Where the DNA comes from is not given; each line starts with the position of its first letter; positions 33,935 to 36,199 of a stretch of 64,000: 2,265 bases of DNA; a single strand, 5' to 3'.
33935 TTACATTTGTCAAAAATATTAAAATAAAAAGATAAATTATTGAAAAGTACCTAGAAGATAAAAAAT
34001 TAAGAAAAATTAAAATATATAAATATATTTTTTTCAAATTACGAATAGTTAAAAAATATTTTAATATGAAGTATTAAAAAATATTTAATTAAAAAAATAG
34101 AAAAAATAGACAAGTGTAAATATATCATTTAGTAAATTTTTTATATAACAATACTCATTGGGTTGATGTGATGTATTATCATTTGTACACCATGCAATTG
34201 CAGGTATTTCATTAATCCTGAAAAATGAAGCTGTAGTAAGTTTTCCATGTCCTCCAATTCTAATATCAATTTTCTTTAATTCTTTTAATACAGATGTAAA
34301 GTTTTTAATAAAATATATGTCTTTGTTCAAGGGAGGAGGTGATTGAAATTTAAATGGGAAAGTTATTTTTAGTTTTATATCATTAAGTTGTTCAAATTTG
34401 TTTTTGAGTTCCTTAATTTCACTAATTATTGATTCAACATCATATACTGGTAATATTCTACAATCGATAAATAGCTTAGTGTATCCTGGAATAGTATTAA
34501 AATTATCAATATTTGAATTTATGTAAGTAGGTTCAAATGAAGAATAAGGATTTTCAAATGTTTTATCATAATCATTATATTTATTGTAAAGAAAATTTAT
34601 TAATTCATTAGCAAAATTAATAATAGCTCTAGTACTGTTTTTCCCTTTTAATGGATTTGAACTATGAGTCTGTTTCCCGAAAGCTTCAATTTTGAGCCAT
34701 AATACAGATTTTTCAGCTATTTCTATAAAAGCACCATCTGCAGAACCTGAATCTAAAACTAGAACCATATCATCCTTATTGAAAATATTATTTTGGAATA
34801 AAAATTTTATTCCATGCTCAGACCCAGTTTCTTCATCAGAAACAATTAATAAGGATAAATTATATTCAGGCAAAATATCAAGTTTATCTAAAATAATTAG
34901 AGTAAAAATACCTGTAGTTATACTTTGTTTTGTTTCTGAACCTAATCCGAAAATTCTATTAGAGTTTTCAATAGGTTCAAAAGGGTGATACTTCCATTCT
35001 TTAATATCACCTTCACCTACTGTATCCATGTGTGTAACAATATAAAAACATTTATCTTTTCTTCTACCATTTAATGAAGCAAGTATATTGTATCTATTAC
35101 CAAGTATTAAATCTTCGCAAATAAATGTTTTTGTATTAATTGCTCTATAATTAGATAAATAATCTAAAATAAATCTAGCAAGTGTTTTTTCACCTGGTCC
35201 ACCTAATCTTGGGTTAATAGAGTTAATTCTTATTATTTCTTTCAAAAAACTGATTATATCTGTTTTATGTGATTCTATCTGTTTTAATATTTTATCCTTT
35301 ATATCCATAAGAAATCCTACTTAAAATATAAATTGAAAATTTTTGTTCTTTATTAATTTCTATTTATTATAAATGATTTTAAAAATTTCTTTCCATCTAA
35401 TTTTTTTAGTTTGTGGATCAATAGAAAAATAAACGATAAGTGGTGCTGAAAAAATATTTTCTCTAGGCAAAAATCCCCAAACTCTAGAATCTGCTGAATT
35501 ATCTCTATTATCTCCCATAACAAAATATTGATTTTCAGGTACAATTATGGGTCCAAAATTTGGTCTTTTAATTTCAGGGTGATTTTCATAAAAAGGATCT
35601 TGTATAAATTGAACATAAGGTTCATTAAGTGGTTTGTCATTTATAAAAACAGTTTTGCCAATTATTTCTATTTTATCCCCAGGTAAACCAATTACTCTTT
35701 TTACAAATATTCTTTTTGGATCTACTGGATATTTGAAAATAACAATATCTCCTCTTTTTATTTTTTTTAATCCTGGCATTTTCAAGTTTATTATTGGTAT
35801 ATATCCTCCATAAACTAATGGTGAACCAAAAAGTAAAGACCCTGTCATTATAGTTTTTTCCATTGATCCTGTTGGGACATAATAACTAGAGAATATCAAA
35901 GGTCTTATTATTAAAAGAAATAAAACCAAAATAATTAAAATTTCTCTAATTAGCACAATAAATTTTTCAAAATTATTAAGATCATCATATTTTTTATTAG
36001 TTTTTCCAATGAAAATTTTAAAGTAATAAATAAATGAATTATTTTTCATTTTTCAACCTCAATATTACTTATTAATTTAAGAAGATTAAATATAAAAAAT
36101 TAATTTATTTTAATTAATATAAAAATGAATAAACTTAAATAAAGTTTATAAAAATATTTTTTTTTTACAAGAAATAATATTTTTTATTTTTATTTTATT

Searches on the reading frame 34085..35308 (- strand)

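Call 79: search_protein_families(library=pfam, proteins=[window:34085-35308:-], max_evalue=0.001)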
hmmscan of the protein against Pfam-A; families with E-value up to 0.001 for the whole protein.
window:34085-35308:- (407 aa): 2 families
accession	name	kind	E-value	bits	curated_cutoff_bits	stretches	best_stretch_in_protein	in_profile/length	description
PF01546.33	Peptidase_M20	-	3.4e-18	66.7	24.6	1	92-396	4-197/206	Peptidase family M20/M25/M40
PF07687.19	M20_dimer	-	1.7e-15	57.3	21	1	197-301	1-98/107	Peptidase dimerisation domain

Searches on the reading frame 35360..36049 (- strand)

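Call 79: search_protein_families(library=pfam, proteins=[window:35360-36049:-], max_evalue=0.001)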
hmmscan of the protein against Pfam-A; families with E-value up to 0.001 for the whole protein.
window:35360-36049:- (229 aa): 1 family
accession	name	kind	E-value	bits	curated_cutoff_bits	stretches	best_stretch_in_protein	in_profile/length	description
PF10502.14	Peptidase_S26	-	2.1e-45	155.1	22.9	1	37-201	7-161/168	Signal peptidase, peptidase S26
